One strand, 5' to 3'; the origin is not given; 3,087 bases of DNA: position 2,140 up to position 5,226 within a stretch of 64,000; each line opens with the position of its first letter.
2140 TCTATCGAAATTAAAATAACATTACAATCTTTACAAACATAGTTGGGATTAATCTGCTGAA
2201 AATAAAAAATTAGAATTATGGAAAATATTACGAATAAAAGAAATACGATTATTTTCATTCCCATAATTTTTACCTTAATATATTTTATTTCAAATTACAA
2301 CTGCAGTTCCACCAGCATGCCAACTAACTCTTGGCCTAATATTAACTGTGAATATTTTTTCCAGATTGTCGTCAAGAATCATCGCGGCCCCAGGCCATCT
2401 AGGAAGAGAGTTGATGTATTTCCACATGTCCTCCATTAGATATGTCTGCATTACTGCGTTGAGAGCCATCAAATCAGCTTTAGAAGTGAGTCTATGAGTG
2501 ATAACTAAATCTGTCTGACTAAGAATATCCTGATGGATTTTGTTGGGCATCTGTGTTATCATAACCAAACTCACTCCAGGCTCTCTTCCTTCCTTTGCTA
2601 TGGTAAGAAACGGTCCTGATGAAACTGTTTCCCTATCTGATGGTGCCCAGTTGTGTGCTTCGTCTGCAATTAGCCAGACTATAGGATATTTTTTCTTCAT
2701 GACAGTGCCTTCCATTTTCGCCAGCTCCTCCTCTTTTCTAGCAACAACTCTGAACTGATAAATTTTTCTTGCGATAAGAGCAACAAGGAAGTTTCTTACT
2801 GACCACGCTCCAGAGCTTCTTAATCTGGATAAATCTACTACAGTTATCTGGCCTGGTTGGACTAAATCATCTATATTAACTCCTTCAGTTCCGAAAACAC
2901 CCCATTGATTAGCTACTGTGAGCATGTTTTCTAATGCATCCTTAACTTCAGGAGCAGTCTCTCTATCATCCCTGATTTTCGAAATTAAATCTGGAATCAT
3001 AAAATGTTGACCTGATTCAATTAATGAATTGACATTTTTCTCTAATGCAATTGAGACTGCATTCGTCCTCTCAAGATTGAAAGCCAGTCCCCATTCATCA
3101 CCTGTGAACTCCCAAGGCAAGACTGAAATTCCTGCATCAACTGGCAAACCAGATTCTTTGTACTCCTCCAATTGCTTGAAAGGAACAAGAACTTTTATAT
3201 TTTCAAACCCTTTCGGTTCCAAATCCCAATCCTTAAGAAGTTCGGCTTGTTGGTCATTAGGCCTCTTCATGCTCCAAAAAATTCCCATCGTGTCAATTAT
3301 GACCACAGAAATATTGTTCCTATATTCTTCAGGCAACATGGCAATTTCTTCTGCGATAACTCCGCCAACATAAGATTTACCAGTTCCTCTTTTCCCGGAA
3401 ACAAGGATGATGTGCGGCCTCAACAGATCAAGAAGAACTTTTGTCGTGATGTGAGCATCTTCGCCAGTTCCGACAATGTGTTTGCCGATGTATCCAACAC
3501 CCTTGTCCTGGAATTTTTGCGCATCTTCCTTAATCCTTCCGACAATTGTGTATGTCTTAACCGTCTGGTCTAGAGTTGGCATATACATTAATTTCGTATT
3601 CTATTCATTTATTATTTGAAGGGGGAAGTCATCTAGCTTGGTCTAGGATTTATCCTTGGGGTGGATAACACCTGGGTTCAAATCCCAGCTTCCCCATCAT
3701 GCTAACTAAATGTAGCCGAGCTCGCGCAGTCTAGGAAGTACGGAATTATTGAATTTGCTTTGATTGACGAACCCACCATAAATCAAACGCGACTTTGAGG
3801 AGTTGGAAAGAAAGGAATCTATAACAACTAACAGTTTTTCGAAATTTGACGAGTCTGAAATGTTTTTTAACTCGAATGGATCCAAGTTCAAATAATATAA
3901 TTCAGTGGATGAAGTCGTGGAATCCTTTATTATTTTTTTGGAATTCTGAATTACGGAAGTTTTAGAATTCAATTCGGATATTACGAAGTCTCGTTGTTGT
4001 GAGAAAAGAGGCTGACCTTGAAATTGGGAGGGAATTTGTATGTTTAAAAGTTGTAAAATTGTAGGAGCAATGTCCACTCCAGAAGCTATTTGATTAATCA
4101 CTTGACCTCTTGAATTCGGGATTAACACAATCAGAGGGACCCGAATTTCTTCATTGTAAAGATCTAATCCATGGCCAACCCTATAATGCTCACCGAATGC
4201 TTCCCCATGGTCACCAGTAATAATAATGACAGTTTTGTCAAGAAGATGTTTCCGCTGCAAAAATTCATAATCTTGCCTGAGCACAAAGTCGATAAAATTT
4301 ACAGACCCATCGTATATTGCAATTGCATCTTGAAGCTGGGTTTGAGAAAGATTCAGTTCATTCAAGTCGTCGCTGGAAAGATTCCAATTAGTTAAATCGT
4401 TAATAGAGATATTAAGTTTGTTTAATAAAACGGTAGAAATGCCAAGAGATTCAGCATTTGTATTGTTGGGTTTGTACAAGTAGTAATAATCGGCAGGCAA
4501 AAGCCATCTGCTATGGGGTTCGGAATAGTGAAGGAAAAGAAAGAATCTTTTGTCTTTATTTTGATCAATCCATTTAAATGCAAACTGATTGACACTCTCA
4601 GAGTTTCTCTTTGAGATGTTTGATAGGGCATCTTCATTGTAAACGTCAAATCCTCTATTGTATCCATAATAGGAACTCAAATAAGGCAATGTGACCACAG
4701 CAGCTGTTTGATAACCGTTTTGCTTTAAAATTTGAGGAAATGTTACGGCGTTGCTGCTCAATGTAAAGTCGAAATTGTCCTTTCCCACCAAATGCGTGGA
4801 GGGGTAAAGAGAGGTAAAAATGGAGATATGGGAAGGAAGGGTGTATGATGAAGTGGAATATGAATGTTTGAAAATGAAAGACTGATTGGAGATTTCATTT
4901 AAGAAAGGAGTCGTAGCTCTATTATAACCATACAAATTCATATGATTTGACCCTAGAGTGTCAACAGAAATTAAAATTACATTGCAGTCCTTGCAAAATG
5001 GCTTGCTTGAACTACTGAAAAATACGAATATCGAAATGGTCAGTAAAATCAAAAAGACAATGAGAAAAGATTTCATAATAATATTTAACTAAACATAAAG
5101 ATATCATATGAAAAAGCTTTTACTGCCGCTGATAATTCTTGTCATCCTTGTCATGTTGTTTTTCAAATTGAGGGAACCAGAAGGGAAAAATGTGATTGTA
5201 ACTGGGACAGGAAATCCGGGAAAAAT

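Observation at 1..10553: Accessory island: five paralogous TM-anchored sulfatase-like genes interleaved with tRNA-Pro genes, a HerA/FtsK-like ATPase, an FG-GAP protein and a PRMT-like methyltransferase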

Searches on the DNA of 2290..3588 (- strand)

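Call 28: search_rna_families(sources=[L028, L029, L040, L041, L031, L032, L034, L035, L047, L049], threshold=gathering)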
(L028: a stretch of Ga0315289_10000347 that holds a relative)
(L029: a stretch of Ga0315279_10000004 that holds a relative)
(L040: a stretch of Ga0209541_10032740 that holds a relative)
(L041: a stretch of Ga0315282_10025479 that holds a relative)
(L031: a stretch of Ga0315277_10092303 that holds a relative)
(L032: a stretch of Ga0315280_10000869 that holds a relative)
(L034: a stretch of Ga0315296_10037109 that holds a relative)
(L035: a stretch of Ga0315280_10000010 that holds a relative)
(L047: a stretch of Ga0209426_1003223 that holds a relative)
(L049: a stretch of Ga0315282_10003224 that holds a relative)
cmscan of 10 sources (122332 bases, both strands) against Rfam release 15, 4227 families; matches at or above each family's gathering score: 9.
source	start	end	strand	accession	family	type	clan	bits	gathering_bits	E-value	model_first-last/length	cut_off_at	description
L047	2511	2585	-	RF00005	tRNA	Gene; tRNA;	CL00001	58.6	29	8e-10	1-71/71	no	tRNA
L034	928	1016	-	RF00005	tRNA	Gene; tRNA;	CL00001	55.8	29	4.9e-09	1-71/71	no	tRNA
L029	9799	9873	-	RF00005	tRNA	Gene; tRNA;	CL00001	54.4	29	1.2e-08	1-71/71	no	tRNA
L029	8609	8683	-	RF00005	tRNA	Gene; tRNA;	CL00001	53.1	29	2.7e-08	1-71/71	no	tRNA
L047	3283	3356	-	RF00005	tRNA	Gene; tRNA;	CL00001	51.4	29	7.7e-08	1-71/71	no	tRNA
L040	11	110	-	RF00005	tRNA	Gene; tRNA;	CL00001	44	29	8.4e-06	1-71/71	no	tRNA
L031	1744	1845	-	RF00005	tRNA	Gene; tRNA;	CL00001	43.5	29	1.2e-05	1-71/71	no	tRNA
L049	8600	8701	-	RF00005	tRNA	Gene; tRNA;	CL00001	43.5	29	1.2e-05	1-71/71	no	tRNA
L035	9842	9947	-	RF00005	tRNA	Gene; tRNA;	CL00001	34.7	29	0.0031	1-71/71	no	tRNA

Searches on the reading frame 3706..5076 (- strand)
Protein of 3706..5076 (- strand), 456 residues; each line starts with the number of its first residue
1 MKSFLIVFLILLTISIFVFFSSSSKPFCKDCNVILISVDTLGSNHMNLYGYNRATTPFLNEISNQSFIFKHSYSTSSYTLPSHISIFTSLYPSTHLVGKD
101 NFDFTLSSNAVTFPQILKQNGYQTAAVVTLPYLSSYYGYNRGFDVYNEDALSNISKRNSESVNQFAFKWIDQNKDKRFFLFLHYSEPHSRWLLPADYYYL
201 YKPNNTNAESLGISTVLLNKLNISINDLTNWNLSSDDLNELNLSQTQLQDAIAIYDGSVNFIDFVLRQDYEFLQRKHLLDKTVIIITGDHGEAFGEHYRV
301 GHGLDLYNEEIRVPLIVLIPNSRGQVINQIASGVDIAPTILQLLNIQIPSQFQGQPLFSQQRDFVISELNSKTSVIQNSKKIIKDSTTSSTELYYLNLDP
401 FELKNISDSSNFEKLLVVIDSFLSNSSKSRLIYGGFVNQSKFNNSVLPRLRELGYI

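Call 6: search_protein_families(library=pfam, proteins=[window:3706-5076:-], max_evalue=0.01)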
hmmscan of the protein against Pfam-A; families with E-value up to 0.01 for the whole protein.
window:3706-5076:- (456 aa): 4 families
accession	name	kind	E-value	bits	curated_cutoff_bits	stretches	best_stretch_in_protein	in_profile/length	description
PF00884.28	Sulfatase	-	1.6e-46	159.5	25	1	32-346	2-301/301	Sulfatase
PF16347.10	SGSH_C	-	1.8e-11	44.8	29.3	1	306-357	11-64/154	N-sulphoglucosamine sulphohydrolase, C-terminal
PF01663.27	Phosphodiest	-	3.7e-09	37.1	23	1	33-101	1-66/342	Type I phosphodiesterase / nucleotide pyrophosphatase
PF02995.22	DUF229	-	0.00066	18.9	25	1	198-317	313-364/496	Protein of unknown function (DUF229)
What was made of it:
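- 3706..5076 (-): sulfC: TM-anchored sulfatase-fold paralog, divergently paired with the FG-GAP gene. PF00884, E=1.6e-46 (call 6).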

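Call 34: search_protein_families(library=ncbifam, proteins=[window:3706-5076:-], max_evalue=0.001)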
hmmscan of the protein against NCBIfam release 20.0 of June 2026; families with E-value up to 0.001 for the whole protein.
window:3706-5076:- (456 aa): 19 families
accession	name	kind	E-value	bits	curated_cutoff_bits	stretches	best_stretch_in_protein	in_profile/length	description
NF010322.0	PRK13759.1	equivalog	2.8e-34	118.5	481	2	163-421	186-451/486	arylsulfatase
NF045661.1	HdlasePehA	equivalog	5.7e-31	107.7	900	2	163-358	187-389/506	phosphoric/sulfuric ester hydrolase PehA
TIGR03417.1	chol_sulfatase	equivalog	1.9e-28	99.6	433.45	2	164-417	171-430/500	choline-sulfatase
NF052527.1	Mn_arylsulf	exception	3.3e-18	65.8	850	2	176-443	198-466/479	manganese-dependent arylsulfatase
NF038282.1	LapC_YejM_PbgA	exception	6.2e-16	57.8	825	1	229-394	389-554/584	LPS biosynthesis-modulating metalloenzyme YejM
NF053595.1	LptchSynLtaSGpos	equivalog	2.2e-11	43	970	1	242-371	416-554/626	lipoteichoic acid synthase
NF007160.0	PRK09598.1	equivalog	3.8e-10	38.7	561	2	241-319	392-471/523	phosphoethanolamine--lipid A transferase EptA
NF038075.1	fam_STM4013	hypoth_equivalog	8.9e-08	31.9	250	1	30-305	7-247/261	STM4013/SEN3800 family hydrolase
NF028537.1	P_eth_NH2_trans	domain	1.1e-07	30.8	500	0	242-347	400-515/527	phosphoethanolamine--lipid A transferase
NF008593.0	PRK11560.1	equivalog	1.7e-07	29.9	493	0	28-70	245-287/563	kdo(2)-lipid A phosphoethanolamine 7''-transferase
NF007933.0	PRK10649.1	subfamily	3.4e-05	22.6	404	1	43-124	249-324/577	phosphoethanolamine transferase CptA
NF047438.1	polymyxin_MCR12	exception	3.4e-05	22.4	1200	0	239-303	407-471/548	MCR-12 family phosphoethanolamine--lipid A transferase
TIGR01307.1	pgm_bpd_ind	equivalog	6e-05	21.7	330.65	1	259-358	411-504/504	2,3-bisphosphoglycerate-independent phosphoglycerate mutase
NF008619.0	PRK11598.1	equivalog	7.6e-05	21.4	660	0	245-304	411-470/546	phosphoethanolamine transferase EptA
NF012179.0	CptA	domain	0.00019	20.3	900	1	34-124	228-312/556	phosphoethanolamine transferase CptA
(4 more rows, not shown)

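Call 68: search_protein_families(library=phrogs, proteins=[window:3706-5076:-], max_evalue=0.001)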
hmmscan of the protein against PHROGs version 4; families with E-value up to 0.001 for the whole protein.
window:3706-5076:- (456 aa): 1 family
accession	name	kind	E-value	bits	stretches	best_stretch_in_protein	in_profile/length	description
phrog_19870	-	unknown function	4.6e-38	132.5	2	166-357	182-353/459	-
